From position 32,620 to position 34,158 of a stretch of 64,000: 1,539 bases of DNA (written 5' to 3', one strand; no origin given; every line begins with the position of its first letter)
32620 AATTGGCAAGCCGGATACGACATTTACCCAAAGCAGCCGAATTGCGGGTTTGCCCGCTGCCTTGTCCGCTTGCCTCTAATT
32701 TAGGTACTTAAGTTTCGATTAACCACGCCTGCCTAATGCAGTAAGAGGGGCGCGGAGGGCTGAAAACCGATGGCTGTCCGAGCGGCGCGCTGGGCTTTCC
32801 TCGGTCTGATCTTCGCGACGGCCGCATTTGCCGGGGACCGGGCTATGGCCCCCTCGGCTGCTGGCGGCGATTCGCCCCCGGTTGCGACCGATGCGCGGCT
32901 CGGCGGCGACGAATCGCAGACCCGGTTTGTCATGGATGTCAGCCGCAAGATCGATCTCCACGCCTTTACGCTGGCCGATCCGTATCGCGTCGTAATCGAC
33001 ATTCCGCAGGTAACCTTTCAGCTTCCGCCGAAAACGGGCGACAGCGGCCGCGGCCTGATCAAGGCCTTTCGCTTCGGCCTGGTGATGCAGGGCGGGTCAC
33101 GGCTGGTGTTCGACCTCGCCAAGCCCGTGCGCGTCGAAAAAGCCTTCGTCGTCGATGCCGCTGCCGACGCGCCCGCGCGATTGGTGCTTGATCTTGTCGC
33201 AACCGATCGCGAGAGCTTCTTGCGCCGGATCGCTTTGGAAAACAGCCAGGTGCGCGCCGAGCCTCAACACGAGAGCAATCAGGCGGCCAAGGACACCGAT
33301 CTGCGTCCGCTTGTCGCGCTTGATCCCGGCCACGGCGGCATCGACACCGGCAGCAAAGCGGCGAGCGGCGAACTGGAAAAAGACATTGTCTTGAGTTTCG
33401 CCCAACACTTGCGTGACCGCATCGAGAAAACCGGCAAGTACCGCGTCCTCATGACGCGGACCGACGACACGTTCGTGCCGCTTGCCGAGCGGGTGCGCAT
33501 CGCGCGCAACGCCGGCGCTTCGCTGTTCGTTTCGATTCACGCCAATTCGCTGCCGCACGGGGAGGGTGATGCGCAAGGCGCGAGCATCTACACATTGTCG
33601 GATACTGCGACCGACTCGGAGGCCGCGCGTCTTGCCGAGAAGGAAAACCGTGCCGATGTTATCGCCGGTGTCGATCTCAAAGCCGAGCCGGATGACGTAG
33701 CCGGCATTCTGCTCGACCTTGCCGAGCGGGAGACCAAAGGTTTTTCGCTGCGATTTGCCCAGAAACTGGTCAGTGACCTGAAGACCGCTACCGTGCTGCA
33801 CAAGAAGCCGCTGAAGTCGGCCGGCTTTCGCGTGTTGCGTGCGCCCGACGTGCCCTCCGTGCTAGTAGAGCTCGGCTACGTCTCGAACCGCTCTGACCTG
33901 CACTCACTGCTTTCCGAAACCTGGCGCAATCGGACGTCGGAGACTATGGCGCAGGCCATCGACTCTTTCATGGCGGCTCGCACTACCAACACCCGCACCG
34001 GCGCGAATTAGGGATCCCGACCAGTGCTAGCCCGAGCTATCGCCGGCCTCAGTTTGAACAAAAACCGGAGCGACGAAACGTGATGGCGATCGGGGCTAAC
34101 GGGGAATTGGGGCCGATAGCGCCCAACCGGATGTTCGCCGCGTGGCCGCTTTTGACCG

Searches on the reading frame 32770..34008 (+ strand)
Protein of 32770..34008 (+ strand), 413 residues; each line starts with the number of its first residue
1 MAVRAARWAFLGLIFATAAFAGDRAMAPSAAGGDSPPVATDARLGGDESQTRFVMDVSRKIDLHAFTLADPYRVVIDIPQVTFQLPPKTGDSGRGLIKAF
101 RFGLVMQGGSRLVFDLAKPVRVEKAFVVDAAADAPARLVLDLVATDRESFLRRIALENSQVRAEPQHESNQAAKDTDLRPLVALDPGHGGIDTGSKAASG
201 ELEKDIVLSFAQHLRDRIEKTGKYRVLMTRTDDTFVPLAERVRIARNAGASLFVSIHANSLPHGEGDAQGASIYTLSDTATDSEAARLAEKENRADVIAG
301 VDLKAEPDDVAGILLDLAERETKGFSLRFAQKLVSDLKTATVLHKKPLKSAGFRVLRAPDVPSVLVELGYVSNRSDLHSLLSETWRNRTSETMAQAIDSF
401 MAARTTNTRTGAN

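Call 81: find_encoding_contigs(protein=window:32770-34008:+, flank=1000, max_places=3)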
Protein window:32770-34008:+ (413 aa): no gene with exactly this product is on record in the collection.
